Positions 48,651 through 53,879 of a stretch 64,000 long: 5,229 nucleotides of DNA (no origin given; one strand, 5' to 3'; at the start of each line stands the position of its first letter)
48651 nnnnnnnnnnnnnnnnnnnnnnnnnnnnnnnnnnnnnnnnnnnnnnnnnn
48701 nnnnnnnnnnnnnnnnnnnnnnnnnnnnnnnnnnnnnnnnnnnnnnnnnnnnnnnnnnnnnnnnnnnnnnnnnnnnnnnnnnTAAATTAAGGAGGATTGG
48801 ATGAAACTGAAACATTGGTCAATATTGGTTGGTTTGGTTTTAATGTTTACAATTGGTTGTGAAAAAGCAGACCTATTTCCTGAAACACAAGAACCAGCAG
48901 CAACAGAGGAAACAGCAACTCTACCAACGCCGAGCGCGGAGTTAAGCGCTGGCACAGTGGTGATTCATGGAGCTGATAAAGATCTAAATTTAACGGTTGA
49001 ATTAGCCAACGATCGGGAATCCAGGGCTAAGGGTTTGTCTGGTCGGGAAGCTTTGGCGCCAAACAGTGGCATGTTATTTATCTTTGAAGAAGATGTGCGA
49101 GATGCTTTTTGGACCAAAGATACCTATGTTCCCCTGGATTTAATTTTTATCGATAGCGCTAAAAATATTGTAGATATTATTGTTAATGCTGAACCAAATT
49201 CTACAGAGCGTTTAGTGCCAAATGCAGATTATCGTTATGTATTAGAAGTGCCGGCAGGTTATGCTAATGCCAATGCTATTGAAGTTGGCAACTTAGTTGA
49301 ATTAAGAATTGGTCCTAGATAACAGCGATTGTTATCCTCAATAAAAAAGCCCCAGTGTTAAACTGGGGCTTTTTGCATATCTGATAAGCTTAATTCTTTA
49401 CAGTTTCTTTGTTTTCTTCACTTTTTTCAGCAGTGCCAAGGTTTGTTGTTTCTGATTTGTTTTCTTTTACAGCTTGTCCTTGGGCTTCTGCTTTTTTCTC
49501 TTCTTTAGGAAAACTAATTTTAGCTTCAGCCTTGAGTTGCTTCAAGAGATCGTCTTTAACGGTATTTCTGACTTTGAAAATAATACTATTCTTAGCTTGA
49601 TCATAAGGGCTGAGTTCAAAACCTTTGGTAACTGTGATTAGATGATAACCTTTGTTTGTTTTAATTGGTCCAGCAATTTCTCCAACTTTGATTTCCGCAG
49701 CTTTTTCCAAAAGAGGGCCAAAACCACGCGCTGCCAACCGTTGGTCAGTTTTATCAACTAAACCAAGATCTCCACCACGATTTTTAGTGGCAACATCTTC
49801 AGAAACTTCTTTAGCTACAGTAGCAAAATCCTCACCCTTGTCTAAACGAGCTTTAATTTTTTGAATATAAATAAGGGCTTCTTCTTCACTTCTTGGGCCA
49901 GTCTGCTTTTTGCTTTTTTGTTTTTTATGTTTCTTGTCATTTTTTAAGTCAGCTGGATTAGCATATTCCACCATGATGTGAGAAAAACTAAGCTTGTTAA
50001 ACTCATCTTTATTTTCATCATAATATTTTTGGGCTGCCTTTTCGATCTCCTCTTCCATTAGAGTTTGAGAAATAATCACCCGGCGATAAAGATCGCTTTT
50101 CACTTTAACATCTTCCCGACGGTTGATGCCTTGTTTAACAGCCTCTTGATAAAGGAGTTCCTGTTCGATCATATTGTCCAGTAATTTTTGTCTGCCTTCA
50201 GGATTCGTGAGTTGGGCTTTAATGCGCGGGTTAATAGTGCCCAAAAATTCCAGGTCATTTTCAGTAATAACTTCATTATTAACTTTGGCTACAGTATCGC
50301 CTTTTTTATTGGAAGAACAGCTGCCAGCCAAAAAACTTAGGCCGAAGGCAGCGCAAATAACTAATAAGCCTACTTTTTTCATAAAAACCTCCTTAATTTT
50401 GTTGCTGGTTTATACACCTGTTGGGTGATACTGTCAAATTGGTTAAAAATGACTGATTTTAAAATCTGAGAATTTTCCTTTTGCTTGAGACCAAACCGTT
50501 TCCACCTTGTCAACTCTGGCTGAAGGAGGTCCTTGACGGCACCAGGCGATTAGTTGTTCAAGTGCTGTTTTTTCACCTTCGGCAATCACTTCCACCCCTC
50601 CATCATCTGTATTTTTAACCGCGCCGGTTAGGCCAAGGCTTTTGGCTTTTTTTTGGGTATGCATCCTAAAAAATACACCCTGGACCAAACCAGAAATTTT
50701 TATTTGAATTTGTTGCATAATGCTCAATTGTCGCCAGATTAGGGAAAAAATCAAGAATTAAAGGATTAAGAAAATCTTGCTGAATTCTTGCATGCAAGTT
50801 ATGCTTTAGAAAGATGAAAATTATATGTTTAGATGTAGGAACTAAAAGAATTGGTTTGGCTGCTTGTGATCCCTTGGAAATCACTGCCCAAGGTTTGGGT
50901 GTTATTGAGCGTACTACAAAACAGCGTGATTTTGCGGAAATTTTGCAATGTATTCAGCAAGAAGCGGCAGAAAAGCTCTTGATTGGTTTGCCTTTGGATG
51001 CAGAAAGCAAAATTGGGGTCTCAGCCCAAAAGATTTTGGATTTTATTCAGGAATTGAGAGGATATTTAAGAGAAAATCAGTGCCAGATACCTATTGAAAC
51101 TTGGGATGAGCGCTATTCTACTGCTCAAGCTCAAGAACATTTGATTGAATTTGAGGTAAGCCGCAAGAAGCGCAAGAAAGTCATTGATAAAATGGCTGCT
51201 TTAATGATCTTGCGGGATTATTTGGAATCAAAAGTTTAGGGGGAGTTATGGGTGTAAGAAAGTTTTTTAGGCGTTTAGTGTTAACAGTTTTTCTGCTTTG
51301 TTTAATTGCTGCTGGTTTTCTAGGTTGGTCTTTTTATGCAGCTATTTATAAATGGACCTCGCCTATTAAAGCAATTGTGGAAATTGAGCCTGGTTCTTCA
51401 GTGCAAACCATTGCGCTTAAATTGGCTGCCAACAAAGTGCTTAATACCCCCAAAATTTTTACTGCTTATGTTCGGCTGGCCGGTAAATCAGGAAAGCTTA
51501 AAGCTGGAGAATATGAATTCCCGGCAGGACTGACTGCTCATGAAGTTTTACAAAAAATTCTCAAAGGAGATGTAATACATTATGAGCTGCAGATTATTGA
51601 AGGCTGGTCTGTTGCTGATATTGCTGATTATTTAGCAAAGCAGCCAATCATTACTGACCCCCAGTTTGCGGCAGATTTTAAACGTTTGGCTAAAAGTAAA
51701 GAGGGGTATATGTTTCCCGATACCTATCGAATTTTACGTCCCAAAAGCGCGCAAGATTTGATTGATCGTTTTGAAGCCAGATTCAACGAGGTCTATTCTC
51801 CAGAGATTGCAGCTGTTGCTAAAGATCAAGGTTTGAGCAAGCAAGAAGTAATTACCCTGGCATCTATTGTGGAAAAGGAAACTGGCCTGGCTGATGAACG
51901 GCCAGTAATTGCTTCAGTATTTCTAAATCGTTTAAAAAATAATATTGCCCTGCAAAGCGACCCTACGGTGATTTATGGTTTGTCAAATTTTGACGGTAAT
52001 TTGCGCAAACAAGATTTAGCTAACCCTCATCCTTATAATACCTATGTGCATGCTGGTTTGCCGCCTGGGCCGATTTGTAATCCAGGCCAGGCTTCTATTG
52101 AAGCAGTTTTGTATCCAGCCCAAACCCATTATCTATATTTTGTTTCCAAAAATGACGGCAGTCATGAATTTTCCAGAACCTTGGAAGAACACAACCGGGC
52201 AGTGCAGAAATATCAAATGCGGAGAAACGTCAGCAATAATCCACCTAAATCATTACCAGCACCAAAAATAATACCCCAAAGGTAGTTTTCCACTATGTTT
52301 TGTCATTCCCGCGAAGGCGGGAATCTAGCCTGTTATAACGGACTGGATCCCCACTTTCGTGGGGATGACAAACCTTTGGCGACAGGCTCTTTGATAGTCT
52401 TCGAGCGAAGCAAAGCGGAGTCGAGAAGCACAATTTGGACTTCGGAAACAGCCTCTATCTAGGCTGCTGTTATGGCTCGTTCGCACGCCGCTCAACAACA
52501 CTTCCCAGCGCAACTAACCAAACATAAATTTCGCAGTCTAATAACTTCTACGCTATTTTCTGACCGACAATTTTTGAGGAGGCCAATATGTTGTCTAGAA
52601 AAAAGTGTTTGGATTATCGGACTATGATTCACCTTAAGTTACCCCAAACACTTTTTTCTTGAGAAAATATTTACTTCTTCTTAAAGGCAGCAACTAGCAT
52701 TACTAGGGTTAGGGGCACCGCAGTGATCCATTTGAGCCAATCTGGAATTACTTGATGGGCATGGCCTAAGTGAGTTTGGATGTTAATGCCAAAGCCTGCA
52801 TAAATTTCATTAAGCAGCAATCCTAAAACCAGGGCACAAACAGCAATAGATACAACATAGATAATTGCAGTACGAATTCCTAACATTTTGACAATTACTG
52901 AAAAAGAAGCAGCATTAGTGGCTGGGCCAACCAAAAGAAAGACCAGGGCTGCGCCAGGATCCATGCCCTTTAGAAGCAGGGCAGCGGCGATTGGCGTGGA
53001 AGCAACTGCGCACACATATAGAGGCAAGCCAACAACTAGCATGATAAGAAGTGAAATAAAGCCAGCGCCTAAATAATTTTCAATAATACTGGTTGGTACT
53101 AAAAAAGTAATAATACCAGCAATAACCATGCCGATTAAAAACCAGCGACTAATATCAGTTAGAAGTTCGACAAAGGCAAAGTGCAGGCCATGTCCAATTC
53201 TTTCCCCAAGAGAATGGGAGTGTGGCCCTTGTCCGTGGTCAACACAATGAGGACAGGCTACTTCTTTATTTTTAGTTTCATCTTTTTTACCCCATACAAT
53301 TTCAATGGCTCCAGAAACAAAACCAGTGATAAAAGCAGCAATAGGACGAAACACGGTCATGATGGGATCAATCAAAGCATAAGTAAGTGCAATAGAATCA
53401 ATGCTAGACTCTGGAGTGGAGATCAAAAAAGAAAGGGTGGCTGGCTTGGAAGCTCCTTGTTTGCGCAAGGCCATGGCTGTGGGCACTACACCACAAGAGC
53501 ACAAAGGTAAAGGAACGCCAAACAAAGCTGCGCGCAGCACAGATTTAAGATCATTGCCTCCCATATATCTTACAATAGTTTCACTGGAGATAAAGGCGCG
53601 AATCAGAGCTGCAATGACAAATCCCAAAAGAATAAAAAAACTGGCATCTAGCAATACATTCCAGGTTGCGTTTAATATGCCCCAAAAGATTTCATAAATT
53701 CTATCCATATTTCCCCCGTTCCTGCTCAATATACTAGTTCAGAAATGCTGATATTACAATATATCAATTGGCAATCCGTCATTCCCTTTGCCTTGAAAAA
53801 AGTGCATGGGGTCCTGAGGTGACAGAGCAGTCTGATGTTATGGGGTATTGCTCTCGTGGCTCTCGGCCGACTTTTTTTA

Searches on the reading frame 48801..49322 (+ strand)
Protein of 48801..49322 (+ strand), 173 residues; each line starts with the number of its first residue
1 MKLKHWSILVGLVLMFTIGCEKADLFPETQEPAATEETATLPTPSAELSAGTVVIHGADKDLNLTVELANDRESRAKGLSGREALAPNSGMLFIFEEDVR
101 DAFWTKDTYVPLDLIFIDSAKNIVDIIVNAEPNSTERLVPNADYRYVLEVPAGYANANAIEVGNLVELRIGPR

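Call 7: search_protein_families(library=pfam, proteins=[window:48801-49322:+], max_evalue=0.0001)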
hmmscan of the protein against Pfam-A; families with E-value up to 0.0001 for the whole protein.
window:48801-49322:+ (173 aa): 1 family
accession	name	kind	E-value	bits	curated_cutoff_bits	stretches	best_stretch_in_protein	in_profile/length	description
PF02643.20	DUF192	-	1.1e-27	96.4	27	1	65-167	2-95/96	Uncharacterized ACR, COG1430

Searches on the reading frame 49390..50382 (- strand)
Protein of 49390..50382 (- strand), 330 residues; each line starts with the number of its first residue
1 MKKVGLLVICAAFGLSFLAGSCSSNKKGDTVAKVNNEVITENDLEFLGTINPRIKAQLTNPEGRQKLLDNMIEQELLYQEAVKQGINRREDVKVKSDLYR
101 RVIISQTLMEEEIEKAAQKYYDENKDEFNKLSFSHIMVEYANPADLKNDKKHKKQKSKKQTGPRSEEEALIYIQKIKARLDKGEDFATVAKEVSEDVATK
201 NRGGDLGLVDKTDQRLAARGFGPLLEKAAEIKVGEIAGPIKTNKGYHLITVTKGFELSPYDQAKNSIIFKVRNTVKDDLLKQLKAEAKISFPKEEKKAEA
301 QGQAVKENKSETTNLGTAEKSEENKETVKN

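Call 7: search_protein_families(library=pfam, proteins=[window:49390-50382:-], max_evalue=0.0001)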
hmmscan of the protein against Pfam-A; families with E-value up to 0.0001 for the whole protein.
window:49390-50382:- (330 aa): 5 families
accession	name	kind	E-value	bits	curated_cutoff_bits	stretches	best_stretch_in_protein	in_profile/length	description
PF13616.12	Rotamase_3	-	5.4e-19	69.3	22.5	1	118-252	4-113/116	PPIC-type PPIASE domain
PF00639.27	Rotamase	-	4.4e-15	56.9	21.7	1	159-252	8-96/97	PPIC-type PPIASE domain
PF13624.11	SurA_N_3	-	4e-08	33.7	27.2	1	3-88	15-108/162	SurA-like N-terminal domain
PF13145.12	Rotamase_2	-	6.9e-08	33.8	27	1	114-264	3-120/121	PPIC-type PPIASE domain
PF13623.11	SurA_N_2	-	8.6e-07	29.4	28.5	1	4-87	15-109/145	SurA-like N-terminal domain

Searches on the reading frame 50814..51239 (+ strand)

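Call 7: search_protein_families(library=pfam, proteins=[window:50814-51239:+], max_evalue=0.0001)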
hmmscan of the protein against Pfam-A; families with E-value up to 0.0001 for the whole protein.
window:50814-51239:+ (141 aa): 1 family
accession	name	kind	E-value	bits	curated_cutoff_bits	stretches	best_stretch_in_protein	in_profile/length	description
PF03652.20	RuvX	-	6.4e-40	137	29.2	1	1-138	1-133/134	Holliday junction resolvase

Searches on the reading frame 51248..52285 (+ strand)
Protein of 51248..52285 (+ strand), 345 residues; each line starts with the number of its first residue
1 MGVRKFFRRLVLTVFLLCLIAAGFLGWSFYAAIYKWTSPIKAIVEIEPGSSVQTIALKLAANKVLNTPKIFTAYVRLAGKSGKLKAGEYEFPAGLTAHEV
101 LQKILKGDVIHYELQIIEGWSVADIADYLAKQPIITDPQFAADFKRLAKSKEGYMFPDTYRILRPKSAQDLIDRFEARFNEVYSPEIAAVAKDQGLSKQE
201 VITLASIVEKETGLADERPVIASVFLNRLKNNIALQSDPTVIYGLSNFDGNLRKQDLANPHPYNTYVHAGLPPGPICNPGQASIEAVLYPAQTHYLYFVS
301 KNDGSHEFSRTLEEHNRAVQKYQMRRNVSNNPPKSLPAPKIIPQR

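Call 7: search_protein_families(library=pfam, proteins=[window:51248-52285:+], max_evalue=0.0001)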
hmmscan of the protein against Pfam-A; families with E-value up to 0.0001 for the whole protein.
window:51248-52285:+ (345 aa): 1 family
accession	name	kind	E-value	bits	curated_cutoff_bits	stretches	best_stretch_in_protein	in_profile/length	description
PF02618.21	YceG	-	1.3e-94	317.2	32.4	1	44-321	1-275/275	YceG-like family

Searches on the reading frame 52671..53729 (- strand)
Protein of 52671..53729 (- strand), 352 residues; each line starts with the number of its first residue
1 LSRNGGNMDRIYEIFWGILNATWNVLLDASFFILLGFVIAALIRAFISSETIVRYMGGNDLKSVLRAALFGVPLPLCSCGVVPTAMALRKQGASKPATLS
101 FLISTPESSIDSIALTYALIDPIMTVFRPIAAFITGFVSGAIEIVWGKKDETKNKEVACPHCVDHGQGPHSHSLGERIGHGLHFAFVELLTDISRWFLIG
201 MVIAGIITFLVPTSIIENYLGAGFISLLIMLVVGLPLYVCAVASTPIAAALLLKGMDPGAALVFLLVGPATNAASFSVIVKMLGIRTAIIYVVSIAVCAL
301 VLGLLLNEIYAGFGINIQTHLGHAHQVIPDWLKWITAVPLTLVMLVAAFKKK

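Call 45: search_protein_families(library=pfam, proteins=[window:52671-53729:-], max_evalue=0.00001)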
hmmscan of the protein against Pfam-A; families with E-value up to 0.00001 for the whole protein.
window:52671-53729:- (352 aa): 1 family
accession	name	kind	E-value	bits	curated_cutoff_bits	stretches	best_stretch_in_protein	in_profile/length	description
PF03773.19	ArsP_1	-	1.1e-47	163.1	32.3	1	18-307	5-293/294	Predicted permease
